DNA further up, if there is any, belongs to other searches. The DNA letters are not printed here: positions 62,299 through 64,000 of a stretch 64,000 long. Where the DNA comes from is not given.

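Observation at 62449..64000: Intein interrupting a HerA/FtsK-like ATPase near its P-loop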

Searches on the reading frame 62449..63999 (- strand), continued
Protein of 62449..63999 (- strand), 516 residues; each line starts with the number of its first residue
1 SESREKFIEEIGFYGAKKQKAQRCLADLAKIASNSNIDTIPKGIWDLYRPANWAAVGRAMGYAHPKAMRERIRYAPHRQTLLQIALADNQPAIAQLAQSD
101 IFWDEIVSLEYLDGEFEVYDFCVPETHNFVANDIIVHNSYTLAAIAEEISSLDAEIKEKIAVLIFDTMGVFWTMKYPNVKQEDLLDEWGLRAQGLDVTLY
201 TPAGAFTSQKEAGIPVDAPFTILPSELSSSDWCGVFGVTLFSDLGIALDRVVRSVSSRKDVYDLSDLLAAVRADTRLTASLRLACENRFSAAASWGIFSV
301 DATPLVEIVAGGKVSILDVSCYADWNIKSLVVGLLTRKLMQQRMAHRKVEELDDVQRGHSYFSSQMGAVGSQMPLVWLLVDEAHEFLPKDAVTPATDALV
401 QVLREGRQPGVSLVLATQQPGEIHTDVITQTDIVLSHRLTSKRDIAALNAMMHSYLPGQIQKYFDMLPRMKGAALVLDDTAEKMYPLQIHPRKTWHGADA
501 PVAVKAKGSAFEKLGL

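Call 38: list_cluster_members(proteins=[P0122, P0136, P0138, P0146, P0157, P0175, P0188, P0198, P0123, P0132])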
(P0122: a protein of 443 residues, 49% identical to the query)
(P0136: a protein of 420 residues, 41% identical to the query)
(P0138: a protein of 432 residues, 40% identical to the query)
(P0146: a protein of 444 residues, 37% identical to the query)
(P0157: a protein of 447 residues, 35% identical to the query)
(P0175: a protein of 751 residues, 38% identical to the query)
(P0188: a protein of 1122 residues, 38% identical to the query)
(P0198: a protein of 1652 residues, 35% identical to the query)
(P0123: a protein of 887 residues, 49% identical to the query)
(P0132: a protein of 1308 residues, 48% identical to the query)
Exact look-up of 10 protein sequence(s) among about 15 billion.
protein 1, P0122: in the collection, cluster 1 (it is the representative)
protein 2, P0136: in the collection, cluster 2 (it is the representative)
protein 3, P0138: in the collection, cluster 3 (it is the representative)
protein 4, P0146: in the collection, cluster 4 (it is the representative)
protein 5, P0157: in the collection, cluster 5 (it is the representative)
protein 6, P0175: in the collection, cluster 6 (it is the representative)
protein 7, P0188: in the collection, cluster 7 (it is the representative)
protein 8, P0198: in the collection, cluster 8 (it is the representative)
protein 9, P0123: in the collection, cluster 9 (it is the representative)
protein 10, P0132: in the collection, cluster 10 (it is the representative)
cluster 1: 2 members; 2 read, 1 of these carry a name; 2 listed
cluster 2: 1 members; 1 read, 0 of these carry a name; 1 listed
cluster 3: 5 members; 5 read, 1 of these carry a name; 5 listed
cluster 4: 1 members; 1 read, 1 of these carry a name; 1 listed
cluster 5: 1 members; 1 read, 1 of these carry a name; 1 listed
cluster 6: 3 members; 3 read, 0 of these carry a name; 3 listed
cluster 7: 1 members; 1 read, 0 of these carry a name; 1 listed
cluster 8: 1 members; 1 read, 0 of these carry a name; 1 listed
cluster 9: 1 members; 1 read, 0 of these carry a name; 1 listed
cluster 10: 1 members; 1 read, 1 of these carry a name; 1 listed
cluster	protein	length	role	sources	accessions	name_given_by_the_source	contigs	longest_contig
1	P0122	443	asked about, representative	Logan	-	-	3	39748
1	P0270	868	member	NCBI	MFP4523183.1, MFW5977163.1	MAG: LAGLIDADG family homing endonuclease [Candidatus Nanoarchaeia archaeon]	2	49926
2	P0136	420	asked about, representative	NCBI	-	-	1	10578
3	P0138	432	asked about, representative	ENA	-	-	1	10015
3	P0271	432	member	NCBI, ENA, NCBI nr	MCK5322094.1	MAG: ATP-binding protein [Candidatus Aenigmarchaeota archaeon] | ATP-binding protein [Candidatus Aenigmarchaeota archaeon]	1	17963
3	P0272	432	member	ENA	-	-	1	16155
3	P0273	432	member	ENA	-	-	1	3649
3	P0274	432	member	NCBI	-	-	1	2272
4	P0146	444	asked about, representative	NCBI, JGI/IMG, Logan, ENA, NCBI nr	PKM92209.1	MAG: hypothetical protein CVU81_01725 [Euryarchaeota archaeon HGW-Euryarchaeota-1]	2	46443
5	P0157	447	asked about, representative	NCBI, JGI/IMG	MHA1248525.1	MAG: ATP-binding protein [Candidatus Helarchaeota archaeon]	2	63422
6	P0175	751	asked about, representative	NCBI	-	-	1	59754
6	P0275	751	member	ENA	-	-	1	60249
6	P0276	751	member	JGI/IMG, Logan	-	-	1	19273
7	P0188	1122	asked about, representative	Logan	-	-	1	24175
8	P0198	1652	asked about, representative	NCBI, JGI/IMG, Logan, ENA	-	-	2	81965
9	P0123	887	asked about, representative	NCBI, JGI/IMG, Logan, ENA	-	-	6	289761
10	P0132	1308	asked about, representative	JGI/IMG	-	intein/homing endonuclease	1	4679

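Call 43: find_encoding_contigs(protein=P0157, flank=6000, max_places=1)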
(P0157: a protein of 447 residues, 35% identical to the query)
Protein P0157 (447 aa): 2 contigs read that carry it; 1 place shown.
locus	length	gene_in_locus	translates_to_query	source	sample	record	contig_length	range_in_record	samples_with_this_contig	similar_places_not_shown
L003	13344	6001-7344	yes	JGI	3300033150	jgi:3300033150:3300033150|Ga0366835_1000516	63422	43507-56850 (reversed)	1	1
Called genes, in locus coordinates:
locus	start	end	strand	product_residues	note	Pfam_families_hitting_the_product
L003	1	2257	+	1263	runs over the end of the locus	-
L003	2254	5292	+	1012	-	PF01663:Phosphodiest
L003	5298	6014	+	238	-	PF12775:AAA_7 (faint), PF25199:nSTAND_NTPase5 (faint), PF13401:AAA_22 (faint)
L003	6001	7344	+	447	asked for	PF01935:DUF87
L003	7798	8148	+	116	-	-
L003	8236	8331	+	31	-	-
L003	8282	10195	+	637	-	-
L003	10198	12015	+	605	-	PF01507:PAPS_reduct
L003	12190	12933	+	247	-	-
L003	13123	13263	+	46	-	-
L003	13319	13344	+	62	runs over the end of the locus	-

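Call 44: find_encoding_contigs(protein=P0146, flank=6000, max_places=1)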
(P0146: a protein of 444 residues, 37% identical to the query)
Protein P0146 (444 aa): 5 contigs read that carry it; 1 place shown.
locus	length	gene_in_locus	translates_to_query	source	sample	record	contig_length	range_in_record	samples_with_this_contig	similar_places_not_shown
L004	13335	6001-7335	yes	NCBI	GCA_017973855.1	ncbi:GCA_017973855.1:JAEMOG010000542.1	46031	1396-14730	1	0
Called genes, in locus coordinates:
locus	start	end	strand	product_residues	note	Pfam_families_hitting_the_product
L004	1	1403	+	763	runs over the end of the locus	PF05124:S_layer_C (faint)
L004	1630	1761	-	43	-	-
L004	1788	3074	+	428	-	PF13173:AAA_14, PF13635:DUF4143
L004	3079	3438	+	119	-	PF01176:eIF-1a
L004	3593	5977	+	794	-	PF02359:CDC48_N, PF02933:CDC48_2 (weak), PF00004:AAA, PF05496:RuvB_N, PF07728:AAA_5 (weak), PF17862:AAA_lid_3, PF00004:AAA, PF17862:AAA_lid_3, +21 more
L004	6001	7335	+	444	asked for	PF00004:AAA (faint)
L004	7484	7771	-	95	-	PF05239:PRC (weak)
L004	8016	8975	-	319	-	PF00297:Ribosomal_L3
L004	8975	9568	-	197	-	PF00177:Ribosomal_S7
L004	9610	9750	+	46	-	-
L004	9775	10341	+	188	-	PF00293:NUDIX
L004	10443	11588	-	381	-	PF13401:AAA_22 (faint), PF00004:AAA, PF21328:Gp44_lid (weak), PF21960:RCF1-5-like_lid, PF25361:AAA_lid_RFC1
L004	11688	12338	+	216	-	PF16906:Ribosomal_L26, PF00467:KOW (weak)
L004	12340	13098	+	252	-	PF08071:RS4NT (weak), PF00900:Ribosomal_S4e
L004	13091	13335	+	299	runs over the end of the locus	PF00573:Ribosomal_L4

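Call 45: predict_structure(alignment_id=A2)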
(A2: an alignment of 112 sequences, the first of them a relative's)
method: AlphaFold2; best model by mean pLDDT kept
length: 438 residues; sequences in the alignment: 112
mean_pLDDT: 92.0   pTM: 0.90
mean pLDDT of the five models: 92.0, 92.0, 91.8, 91.7, 91.6
residues with pLDDT >= 90: 357; 70-90: 54; 50-70: 27; < 50: 0
segments of 3 or more residues with pLDDT < 50: none
pLDDT, mean of each block of 10 residues (from residue 1): 92 95 96 90 97 87 92 95 97 94 92 96 98 97 96 92 97 97 96 97 98 96 95 97 95 96 95 89 59 82 97 95 96 97 96 95 92 73 90 93 93 87 72 73
secondary structure, 60 per line:
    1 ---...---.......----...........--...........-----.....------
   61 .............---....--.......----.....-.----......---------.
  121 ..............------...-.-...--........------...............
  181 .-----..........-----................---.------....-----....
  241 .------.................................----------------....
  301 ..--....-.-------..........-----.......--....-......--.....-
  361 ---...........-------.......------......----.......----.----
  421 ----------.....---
elements in order: E4-6 H10-16 E21-31 E34-44 E50-54 H61-73 H77-80 E83-89 H94-98 H105-110 E120-125 H126-134 E141-143 H152-159 H166-181 H187-196 H202-217 H228-231 E237-241 H248-280 E297-302 H305-308 H318-327 E333-339 H347-352 E355-359 H364-374 H382-388 E395-400 E405-411 H431-435

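Call 47: fold_search(model_id=the predicted structure, library=pdb)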
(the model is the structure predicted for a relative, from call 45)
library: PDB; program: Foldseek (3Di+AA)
matches with E <= 10: 1356; with E <= 0.001: 160
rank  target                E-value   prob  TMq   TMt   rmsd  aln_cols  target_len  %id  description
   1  9x1m_A                2.3e-20  1.00  0.68  0.53   5.0       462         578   19  The cryo-EM structure of HerA-NurA complex with AMPPNP and dsDNA from Thermococcus kodakarensis (released 2026-02-04)
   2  9x1l_A                2.3e-20  1.00  0.62  0.49   5.5       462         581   19  The cryo-EM structure of HerA-NurA complex with AMPPNP from Thermococcus kodakarensis (released 2026-02-04)
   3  4d2i_B                1.1e-18  1.00  0.61  0.59   6.4       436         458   17  Crystal structure of the HerA hexameric DNA translocase from Sulfolobus solfataricus bound to AMP-PNP (released 2014-12-03)
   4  4d2i_A                1.4e-18  1.00  0.63  0.60   5.7       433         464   17  Crystal structure of the HerA hexameric DNA translocase from Sulfolobus solfataricus bound to AMP-PNP (released 2014-12-03)
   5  8xav_A                2.8e-16  1.00  0.67  0.53   7.0       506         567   16  Cryo-EM structure of an anti-phage defense complex (released 2024-06-05)
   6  8wiv_D                3.3e-16  1.00  0.64  0.48   9.2       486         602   16  Cryo-EM structure of a bacterial protein (released 2024-09-11)
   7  9c1m_M                6.9e-16  1.00  0.62  0.47   8.5       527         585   13  HerA-DUF assembly 1 (released 2025-06-04)
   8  8zit_O                7.3e-16  1.00  0.65  0.51   7.9       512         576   15  DUF4297-HerA complex with DNA and ATPgamaS (released 2025-03-12)
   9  8xaw_D                7.8e-16  1.00  0.54  0.42  15.0       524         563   14  Cryo-EM structure of an anti-phage defense complex bound to AMPPNP and DNA at state 1 (released 2024-06-05)
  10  7wrx_A                1.1e-15  1.00  0.61  0.47   6.7       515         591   14  Structure of Deinococcus radiodurans HerA-ADP complex (released 2023-02-01)
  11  8wiv_A                1.3e-15  1.00  0.52  0.55   7.9       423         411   17  Cryo-EM structure of a bacterial protein (released 2024-09-11)
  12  8xav_E                1.4e-15  1.00  0.65  0.51   7.5       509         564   15  Cryo-EM structure of an anti-phage defense complex (released 2024-06-05)
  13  8xau_A                1.7e-15  1.00  0.66  0.52   7.3       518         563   16  Cryo-EM structure of HerA (released 2024-06-05)
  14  8wiv_L                2.1e-15  1.00  0.60  0.42   8.7       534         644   13  Cryo-EM structure of a bacterial protein (released 2024-09-11)
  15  8ziq_O                2.2e-15  1.00  0.65  0.51   9.3       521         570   14  HerA-DUF4297 complex with DNA (released 2025-03-12)
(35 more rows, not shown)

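Call 55: search_protein_families(library=pfam, proteins=[P0175, P0180, P0183, P0188, P0191, P0198, P0204, P0133], max_evalue=0.001)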
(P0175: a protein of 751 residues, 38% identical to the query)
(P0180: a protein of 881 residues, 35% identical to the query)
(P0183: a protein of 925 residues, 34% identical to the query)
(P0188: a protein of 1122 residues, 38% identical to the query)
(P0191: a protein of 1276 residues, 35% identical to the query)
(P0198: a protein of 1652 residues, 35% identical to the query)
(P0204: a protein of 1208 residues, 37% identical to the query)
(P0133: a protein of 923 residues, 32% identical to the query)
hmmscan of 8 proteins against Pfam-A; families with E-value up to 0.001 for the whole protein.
P0175 (751 aa): 18 families
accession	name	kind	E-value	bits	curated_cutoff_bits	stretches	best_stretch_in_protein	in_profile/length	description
PF01935.23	DUF87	-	3.4e-12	47.4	23.2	1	49-278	10-220/220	Helicase HerA, central domain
PF01022.26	HTH_5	-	3.9e-11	43.1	22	1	625-669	2-47/47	Bacterial regulatory protein, arsR family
PF12840.13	HTH_20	-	6.8e-09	36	27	1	625-668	4-49/51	Helix-turn-helix domain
PF13412.12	HTH_24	-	1.1e-08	34.9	21.9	1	628-668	6-48/48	Winged helix-turn-helix DNA-binding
PF12802.13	MarR_2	-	3e-08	34.1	27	1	622-672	2-55/61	MarR family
PF13545.12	HTH_Crp_2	-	4.9e-08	33.2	27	1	635-680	20-64/70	Crp-like helix-turn-helix domain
PF05872.18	HerA_C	-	5.7e-08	32.3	22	1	297-421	246-371/502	Helicase HerA-like C-terminal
PF01047.28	MarR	-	3.8e-07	30.3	24.6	1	624-672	2-52/59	MarR family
PF25213.1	HVO_A0261_N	-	6.1e-07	29.7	35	1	625-675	11-62/86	HVO_A0261 N-terminal domain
PF09339.16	HTH_IclR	-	9.8e-07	28.9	22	1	631-669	12-50/52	IclR helix-turn-helix domain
PF01978.25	TrmB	-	9.9e-07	29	25.6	1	622-676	5-61/68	Sugar-specific transcriptional regulator TrmB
PF08279.18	HTH_11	-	8.2e-06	26.1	25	1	628-667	6-46/55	HTH domain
PF13730.12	HTH_36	-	8.7e-06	25.9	25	1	639-667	27-55/55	Helix-turn-helix domain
PF01325.25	Fe_dep_repress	-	1.1e-05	26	26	1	636-673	21-58/60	Iron dependent repressor, N-terminal DNA binding domain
PF00004.35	AAA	-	4e-05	24.5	21.2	0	300-370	47-127/131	ATPase family associated with various cellular activities (AAA)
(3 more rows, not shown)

P0180 (881 aa): 3 families
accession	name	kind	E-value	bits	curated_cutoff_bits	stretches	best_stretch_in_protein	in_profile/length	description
PF01935.23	DUF87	-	4.5e-15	56.8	23.2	1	322-530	29-219/220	Helicase HerA, central domain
PF05707.18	Zot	-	6.2e-05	23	20.3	0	559-618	85-145/197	Zonular occludens toxin (Zot)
PF05872.18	HerA_C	-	0.00041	19.5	22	0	544-658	245-362/502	Helicase HerA-like C-terminal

P0183 (925 aa): 2 families
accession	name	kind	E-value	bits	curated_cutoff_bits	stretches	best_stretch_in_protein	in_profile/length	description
PF01935.23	DUF87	-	3.1e-13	50.8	23.2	1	309-546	14-220/220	Helicase HerA, central domain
PF05872.18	HerA_C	-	8.1e-07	28.5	22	1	569-641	250-321/502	Helicase HerA-like C-terminal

P0188 (1122 aa): 3 families
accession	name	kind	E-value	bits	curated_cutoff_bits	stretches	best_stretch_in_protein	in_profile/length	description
PF01935.23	DUF87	-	8.1e-11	42.9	23.2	1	331-580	3-220/220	Helicase HerA, central domain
PF05872.18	HerA_C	-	5.8e-05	22.4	22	0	604-677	250-321/502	Helicase HerA-like C-terminal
PF00004.35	AAA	-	7.6e-05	23.6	21.2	0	609-673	57-127/131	ATPase family associated with various cellular activities (AAA)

P0191 (1276 aa): 8 families
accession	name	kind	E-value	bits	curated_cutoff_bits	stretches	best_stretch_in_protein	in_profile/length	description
PF05763.18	DUF835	-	3.2e-21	76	33.1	2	731-795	72-136/136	Protein of unknown function (DUF835)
PF01935.23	DUF87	-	1.8e-09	38.5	23.2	1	96-324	28-220/220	Helicase HerA, central domain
PF01978.25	TrmB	-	8.2e-06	26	25.6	1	1119-1173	4-58/68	Sugar-specific transcriptional regulator TrmB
PF02037.33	SAP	-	0.00013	21.9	23.9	1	866-888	14-36/37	SAP domain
PF18953.6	SAP_new25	-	0.00031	20.8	26.3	1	859-893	10-44/51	SAP domain-containing new25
PF01022.26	HTH_5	-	0.0006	20.1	22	0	1128-1168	7-46/47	Bacterial regulatory protein, arsR family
PF13463.12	HTH_27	-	0.00068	20.3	22.2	0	1123-1174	3-55/68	Winged helix DNA-binding domain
PF01047.28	MarR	-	0.00078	19.7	24.6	0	1121-1170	1-50/59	MarR family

P0198 (1652 aa): 2 families
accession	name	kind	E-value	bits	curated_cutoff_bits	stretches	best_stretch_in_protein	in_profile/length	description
PF05763.18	DUF835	-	2.3e-22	79.7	33.1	1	895-1015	15-136/136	Protein of unknown function (DUF835)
PF01935.23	DUF87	-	5e-10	40.3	23.2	1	98-326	28-220/220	Helicase HerA, central domain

P0204 (1208 aa): 2 families
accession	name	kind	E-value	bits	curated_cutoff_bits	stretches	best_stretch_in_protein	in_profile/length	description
PF05763.18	DUF835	-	8.1e-26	90.9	33.1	1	587-714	8-135/136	Protein of unknown function (DUF835)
PF01935.23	DUF87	-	3.5e-09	37.5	23.2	1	80-307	28-219/220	Helicase HerA, central domain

P0133 (923 aa): 9 families
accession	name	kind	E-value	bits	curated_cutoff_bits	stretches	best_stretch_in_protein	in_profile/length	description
PF01935.23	DUF87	-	1.1e-24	88.2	23.2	2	29-262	4-208/220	Helicase HerA, central domain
PF05707.18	Zot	-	2.6e-08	34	20.3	0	315-365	85-136/197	Zonular occludens toxin (Zot)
PF00004.35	AAA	-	7.9e-06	26.8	21.2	0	773-837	54-126/131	ATPase family associated with various cellular activities (AAA)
PF13401.12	AAA_22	-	4.8e-05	24.1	27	0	43-81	4-36/130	AAA domain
PF13191.12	AAA_16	-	5.8e-05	24.1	32.6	0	497-565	23-85/167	AAA ATPase domain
PF10412.15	TrwB_AAD_bind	-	0.00033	20.1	20.5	0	45-91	16-56/387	Type IV secretion-system coupling protein DNA-binding domain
PF06414.18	Zeta_toxin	-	0.0005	20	22.3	0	32-68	5-40/199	Zeta toxin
PF13173.12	AAA_14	-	0.00063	20.2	27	0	44-69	2-27/129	AAA domain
PF13245.12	AAA_19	-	0.00096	19.8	25.1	0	42-77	9-42/134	AAA domain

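Call 67: find_related_loci(query=A2, collection=genome_contigs, flank=10000)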
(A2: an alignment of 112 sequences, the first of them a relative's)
Query A2 (438 aa) in genome_contigs; peptide patterns used: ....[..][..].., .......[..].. (x = any residue, [..] = any of these).
600 stretches matched a pattern (row limit reached: there are more); 352 encode a relative of the query (tblastn E <= 1e-3); the best 80 are kept; 80 distinct loci.
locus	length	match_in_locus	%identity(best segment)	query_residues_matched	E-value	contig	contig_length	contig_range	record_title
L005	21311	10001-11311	61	1-438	0e+0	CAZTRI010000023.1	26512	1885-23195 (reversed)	MAG TPA_asm: Candidatus Woesearchaeota archaeon isolate binchicken_co203_646 genome assembly, contig: k141_1966848, whol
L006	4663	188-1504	61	1-438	0e+0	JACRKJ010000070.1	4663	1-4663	MAG: Candidatus Woesearchaeota archaeon isolate NC_groundwater_1852_Pr3_B-0.1um_40_9 SR-2_scaffold_141_3450695, whole ge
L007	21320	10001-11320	57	1-438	0e+0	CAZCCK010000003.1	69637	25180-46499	MAG TPA_asm: Candidatus Woesearchaeota archaeon isolate SRP193066_co2_72 genome assembly, contig: NODE_114_length_69637_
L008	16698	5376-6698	56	2-436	3e-174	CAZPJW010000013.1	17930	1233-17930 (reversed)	MAG TPA_asm: Candidatus Woesearchaeota archaeon isolate binchicken_co141_105 genome assembly, contig: NODE_13483_length_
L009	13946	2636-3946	54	2-438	7e-168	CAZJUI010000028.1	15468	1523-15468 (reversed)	MAG TPA_asm: Candidatus Woesearchaeota archaeon isolate binchicken_co38_527 genome assembly, contig: NODE_8088_length_15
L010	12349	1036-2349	54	2-437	8e-167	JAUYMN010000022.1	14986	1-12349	MAG: Nanoarchaeota archaeon isolate C24_metabat.bin.88 C24_k141_953491, whole genome shotgun sequence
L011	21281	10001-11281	54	2-429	1e-164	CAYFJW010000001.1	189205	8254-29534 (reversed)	MAG TPA_asm: Candidatus Woesearchaeota archaeon isolate ERP019367_co2_61 genome assembly, contig: NODE_76_length_189205_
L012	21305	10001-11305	54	2-429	9e-164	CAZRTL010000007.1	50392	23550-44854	MAG TPA_asm: Candidatus Woesearchaeota archaeon isolate binchicken_co141_573 genome assembly, contig: NODE_2903_length_5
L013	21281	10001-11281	53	2-429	1e-163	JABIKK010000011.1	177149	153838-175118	MAG: Candidatus Woesearchaeota archaeon isolate SI054_bin47 k141_516466, whole genome shotgun sequence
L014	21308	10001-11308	52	4-438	1e-163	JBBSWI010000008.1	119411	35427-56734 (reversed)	MAG: Nanoarchaeota archaeon isolate H43-bin028_1 H43_bin028_1_000000000008, whole genome shotgun sequence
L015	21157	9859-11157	52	2-433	2e-163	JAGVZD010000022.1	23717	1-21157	Candidatus Woesearchaeota archaeon isolate RIFCSPLOWO2_02_FULL_30_14 rifcsplowo2_02_scaffold_6412, whole genome shotgun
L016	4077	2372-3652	53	2-427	2e-167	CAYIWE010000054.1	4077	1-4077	MAG TPA_asm: Candidatus Woesearchaeota archaeon isolate ERP119705_co3_634 genome assembly, contig: NODE_31403_length_407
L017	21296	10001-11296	54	2-429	2e-161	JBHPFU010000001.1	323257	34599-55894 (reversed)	Nanoarchaeota archaeon isolate SAG AM-311-K19 NODE_1_length_323257_cov_31.942123, whole genome shotgun sequence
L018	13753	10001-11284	53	2-427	1e-160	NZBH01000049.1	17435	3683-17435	MAG: archaeon isolate ARS1414 MHASMcontig_205284, whole genome shotgun sequence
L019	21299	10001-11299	52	2-429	1e-159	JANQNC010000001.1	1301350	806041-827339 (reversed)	MAG: Candidatus Nanoarchaeia archaeon isolate PL23a_bin.96 k99_5893168, whole genome shotgun sequence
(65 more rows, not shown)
